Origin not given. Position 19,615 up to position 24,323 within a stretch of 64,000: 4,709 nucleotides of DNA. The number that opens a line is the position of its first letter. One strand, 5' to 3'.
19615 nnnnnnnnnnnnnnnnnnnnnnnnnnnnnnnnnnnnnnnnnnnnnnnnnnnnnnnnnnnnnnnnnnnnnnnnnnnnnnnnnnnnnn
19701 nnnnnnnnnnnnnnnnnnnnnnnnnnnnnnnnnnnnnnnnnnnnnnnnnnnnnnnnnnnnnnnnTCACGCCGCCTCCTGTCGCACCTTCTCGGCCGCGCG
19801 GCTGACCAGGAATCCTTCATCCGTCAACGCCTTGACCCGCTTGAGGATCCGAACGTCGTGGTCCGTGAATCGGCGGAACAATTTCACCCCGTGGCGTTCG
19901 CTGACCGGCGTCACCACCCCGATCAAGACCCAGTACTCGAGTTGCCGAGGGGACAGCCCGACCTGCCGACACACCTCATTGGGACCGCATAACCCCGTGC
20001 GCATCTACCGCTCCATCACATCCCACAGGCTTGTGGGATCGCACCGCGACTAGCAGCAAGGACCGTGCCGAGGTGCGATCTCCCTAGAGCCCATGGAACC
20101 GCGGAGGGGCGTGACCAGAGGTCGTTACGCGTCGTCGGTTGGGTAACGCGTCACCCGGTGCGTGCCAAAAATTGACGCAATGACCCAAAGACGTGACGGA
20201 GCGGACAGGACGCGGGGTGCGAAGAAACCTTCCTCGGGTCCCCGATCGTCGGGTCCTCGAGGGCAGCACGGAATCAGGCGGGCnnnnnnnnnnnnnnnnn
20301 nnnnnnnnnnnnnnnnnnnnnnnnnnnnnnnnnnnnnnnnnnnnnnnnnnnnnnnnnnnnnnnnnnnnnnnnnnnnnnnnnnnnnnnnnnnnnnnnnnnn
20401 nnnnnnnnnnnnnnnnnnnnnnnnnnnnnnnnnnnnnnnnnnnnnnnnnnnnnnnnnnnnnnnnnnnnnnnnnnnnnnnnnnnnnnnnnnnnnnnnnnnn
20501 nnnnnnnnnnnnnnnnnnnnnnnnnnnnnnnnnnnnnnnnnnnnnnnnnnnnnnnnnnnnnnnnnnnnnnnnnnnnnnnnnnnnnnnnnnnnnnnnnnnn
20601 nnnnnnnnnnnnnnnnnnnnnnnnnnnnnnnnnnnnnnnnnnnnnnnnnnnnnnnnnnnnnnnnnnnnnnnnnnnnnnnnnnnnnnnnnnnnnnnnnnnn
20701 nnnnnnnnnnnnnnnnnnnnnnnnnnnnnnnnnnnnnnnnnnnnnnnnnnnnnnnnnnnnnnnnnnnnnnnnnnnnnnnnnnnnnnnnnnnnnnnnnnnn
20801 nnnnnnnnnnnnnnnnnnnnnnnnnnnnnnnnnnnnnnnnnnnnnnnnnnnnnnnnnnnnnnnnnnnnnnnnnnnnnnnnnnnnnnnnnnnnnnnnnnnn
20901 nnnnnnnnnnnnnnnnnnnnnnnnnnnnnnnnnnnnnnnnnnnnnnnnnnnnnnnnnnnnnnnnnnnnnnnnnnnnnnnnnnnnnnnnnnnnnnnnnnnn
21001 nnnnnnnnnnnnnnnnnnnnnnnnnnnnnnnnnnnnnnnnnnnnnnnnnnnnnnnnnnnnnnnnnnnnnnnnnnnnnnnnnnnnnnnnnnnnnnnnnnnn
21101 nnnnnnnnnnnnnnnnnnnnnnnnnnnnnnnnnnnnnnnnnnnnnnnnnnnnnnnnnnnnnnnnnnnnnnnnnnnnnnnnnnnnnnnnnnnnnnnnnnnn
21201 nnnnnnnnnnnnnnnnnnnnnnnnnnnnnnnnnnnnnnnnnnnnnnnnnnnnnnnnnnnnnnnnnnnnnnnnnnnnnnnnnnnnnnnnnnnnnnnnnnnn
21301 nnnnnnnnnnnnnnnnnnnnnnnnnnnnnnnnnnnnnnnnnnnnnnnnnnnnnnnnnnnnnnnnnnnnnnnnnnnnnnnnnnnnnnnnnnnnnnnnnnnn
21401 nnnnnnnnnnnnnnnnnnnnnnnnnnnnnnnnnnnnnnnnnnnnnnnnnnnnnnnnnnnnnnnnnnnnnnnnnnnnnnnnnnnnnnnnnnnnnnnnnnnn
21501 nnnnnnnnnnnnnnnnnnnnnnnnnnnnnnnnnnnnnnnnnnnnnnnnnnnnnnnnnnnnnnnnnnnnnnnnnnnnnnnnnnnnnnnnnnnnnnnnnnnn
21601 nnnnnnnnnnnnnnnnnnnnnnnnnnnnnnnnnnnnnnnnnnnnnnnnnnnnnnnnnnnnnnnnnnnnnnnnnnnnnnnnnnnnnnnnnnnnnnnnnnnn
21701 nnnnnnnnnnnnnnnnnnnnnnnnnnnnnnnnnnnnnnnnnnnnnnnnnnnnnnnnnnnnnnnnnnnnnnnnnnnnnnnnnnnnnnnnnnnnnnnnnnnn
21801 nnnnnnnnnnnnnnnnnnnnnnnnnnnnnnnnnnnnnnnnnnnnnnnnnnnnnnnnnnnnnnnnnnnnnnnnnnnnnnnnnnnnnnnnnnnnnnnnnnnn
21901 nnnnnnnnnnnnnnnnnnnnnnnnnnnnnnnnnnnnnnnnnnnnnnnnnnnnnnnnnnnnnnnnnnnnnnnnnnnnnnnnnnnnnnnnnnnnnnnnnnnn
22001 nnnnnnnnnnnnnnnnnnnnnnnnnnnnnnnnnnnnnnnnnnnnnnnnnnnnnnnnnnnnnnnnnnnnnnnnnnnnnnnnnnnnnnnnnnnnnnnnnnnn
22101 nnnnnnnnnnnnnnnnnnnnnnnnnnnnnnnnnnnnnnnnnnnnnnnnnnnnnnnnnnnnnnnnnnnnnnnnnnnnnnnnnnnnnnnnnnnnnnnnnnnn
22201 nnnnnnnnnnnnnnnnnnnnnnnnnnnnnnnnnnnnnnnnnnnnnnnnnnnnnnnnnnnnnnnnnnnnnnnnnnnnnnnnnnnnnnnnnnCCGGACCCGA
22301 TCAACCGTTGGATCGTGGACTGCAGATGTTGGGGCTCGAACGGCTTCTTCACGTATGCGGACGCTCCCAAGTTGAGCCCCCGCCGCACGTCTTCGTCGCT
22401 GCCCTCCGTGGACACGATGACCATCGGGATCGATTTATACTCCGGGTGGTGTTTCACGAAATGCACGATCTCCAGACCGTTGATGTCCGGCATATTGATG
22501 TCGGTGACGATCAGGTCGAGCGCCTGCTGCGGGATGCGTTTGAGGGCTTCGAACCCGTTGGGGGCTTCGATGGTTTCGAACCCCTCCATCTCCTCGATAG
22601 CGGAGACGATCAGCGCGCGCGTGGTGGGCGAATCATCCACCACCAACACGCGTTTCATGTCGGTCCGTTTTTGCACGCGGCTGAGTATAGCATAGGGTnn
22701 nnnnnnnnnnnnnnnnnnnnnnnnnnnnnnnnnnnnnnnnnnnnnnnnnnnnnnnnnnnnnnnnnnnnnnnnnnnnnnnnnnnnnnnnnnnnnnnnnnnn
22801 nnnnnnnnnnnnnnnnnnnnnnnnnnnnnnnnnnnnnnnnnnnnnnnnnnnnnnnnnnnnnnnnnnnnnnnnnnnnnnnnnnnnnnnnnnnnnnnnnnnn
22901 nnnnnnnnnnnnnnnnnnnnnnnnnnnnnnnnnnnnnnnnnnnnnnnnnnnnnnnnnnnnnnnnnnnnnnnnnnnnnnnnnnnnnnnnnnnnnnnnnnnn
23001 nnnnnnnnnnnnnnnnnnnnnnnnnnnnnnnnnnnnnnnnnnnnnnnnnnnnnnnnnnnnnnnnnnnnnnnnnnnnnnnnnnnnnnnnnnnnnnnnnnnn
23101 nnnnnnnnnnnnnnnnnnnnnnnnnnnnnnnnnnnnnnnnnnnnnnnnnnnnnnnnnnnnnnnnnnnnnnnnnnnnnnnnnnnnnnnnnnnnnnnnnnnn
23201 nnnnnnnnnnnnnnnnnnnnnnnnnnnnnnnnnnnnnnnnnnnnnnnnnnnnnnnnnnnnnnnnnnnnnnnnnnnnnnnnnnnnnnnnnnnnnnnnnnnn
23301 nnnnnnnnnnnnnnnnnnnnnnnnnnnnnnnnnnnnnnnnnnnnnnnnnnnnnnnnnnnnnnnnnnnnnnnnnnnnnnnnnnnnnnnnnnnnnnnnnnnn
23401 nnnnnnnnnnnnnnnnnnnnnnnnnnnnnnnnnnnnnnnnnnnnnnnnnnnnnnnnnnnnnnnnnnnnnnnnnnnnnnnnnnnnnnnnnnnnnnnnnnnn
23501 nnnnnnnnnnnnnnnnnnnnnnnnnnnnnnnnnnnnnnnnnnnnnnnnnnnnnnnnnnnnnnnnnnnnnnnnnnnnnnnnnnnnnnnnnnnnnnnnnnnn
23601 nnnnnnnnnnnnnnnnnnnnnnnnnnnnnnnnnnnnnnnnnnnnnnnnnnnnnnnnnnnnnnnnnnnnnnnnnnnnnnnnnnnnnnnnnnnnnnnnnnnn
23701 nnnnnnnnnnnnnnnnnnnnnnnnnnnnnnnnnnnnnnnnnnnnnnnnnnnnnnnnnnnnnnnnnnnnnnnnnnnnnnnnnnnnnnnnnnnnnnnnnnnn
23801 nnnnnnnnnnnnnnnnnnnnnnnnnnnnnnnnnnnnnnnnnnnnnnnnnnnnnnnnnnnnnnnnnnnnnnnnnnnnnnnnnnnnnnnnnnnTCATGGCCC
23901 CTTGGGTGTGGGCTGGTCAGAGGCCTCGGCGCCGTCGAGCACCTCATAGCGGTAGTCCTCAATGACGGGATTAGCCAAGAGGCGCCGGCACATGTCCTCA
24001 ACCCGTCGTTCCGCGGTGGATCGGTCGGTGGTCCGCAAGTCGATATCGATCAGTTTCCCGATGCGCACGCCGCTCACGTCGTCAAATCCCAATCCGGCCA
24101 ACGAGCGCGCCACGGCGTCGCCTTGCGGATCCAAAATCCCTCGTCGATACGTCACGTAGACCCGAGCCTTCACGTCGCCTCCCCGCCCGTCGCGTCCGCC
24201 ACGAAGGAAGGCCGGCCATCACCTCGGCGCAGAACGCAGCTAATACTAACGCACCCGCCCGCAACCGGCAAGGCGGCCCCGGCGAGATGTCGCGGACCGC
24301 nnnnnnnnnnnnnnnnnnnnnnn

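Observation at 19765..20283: A DNA-binding-domain-only MerR protein (BldC-like) is encoded inside the che operon, preceded by a perfect palindrome and the only long non-coding gap of the cluster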

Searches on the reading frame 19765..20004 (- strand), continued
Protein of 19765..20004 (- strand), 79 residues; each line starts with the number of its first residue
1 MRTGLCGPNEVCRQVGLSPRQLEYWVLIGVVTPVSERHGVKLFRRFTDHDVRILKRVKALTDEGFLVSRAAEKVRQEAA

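Call 79: search_protein_families(library=pfam, proteins=[P0126, P0127, P0133, P0134, P0138, P0144, P0147, P0153, P0143], max_evalue=0.01)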
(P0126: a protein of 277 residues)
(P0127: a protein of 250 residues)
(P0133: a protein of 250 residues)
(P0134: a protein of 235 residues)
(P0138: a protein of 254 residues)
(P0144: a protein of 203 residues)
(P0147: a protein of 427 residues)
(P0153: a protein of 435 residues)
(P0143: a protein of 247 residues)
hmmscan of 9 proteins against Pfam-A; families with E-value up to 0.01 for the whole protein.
P0126 (277 aa): 1 family
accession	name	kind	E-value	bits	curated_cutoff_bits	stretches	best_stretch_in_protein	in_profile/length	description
PF13411.12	MerR_1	-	7.9e-09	35.9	21.6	1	10-73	4-64/69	MerR HTH family regulatory protein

P0127 (250 aa): 3 families
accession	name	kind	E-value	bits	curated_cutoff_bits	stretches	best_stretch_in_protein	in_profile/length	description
PF13411.12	MerR_1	-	1.3e-09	38.5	21.6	1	9-72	4-64/69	MerR HTH family regulatory protein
PF00990.26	GGDEF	-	0.00017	21.9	23.8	1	156-245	61-153/161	Diguanylate cyclase, GGDEF domain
PF00376.29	MerR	-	0.0026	18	28.2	1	9-39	3-34/38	MerR family regulatory protein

P0133 (250 aa): 2 families
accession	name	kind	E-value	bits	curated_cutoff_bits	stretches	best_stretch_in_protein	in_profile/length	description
PF13411.12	MerR_1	-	3e-08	34.1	21.6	1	9-69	4-61/69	MerR HTH family regulatory protein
PF00990.26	GGDEF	-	0.0037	17.5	23.8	1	153-244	61-155/161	Diguanylate cyclase, GGDEF domain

P0134 (235 aa): 3 families
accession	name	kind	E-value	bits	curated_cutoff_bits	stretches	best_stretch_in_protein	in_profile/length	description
PF00990.26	GGDEF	-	2.2e-10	41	23.8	1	106-230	14-151/161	Diguanylate cyclase, GGDEF domain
PF13411.12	MerR_1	-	3.5e-07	30.7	21.6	1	10-73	4-64/69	MerR HTH family regulatory protein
PF17853.6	GGDEF_2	-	0.00034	21.3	24.5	1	119-215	15-99/116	GGDEF-like domain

P0138 (254 aa): 3 families
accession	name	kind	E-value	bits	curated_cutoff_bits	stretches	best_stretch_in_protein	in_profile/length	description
PF13411.12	MerR_1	-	6.8e-07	29.8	21.6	1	6-74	1-66/69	MerR HTH family regulatory protein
PF00990.26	GGDEF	-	0.0038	17.4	23.8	0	164-245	69-153/161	Diguanylate cyclase, GGDEF domain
PF00376.29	MerR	-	0.0094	16.2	28.2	0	7-39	1-34/38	MerR family regulatory protein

P0144 (203 aa): 3 families
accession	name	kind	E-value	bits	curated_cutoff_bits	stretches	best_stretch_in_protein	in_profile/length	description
PF13411.12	MerR_1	-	4.2e-07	30.4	21.6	1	6-72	1-64/69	MerR HTH family regulatory protein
PF17853.6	GGDEF_2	-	0.0031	18.2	24.5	1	102-182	19-99/116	GGDEF-like domain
PF19009.6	DUF5738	-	0.0059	16.4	25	1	22-107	38-124/250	Domain of unknown function (DUF5738)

P0147 (427 aa): 10 families
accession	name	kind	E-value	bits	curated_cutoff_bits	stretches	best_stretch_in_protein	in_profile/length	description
PF13426.13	PAS_9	-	1.7e-12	47.9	27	1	111-212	3-103/103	PAS domain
PF13411.12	MerR_1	-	9.3e-12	45.3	21.6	1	14-77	1-61/69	MerR HTH family regulatory protein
PF08448.16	PAS_4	-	1e-10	42.2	23.1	1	105-214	1-109/110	PAS fold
PF00989.32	PAS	-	1.1e-08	35.5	22.6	1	99-210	1-113/113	PAS fold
PF01590.32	GAF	-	5.9e-05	24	22.4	1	239-406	5-133/133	GAF domain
PF13188.13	PAS_8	-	0.00031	21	21.8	1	99-140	1-43/65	PAS domain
PF13492.12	GAF_3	-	0.00061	20.6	27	1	357-408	78-129/129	GAF domain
PF13185.12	GAF_2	-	0.0031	18.2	28.6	0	358-407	87-136/136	GAF domain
PF12860.13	PAS_7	-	0.0052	17.3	27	0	105-217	1-114/115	PAS fold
PF00376.29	MerR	-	0.0065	16.7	28.2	0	15-42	1-29/38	MerR family regulatory protein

P0153 (435 aa): 9 families
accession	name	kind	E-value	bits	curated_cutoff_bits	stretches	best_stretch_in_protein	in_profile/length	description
PF00989.32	PAS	-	7.9e-16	58.5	22.6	2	100-209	2-113/113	PAS fold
PF13426.13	PAS_9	-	6.8e-13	49.2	27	1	110-211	2-103/103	PAS domain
PF01590.32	GAF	-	5.7e-12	46.7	22.4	1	243-385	3-133/133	GAF domain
PF13411.12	MerR_1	-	3.1e-10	40.5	21.6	1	14-76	1-60/69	MerR HTH family regulatory protein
PF13188.13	PAS_8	-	3.2e-10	40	21.8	1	100-140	2-38/65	PAS domain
PF13185.12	GAF_2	-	4.1e-09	37.2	28.6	1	241-386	3-136/136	GAF domain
PF13492.12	GAF_3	-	4e-07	30.9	27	1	244-387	4-129/129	GAF domain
PF08448.16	PAS_4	-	7e-07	29.9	23.1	1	105-214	1-110/110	PAS fold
PF08447.18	PAS_3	-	7.2e-05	23.4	25.6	1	127-194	6-75/89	PAS fold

P0143 (247 aa): 3 families
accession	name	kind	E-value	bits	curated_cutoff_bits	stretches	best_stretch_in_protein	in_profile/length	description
PF09335.16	VTT_dom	-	4.5e-22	79.2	33.9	1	73-189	1-122/123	VTT domain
PF13411.12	MerR_1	-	3.5e-08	33.9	21.6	1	14-74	1-58/69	MerR HTH family regulatory protein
PF13518.12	HTH_28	-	0.008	16.7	25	0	13-33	12-32/52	Helix-turn-helix domain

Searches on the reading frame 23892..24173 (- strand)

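Call 10: search_protein_families(library=pfam, proteins=[window:23892-24173:-], max_evalue=0.001)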
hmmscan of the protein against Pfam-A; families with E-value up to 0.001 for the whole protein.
window:23892-24173:- (93 aa): 1 family
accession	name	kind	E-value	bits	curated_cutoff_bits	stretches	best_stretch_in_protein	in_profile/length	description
PF02700.19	PurS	-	1.3e-31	109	22.2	1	2-78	1-77/77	Phosphoribosylformylglycinamidine (FGAM) synthase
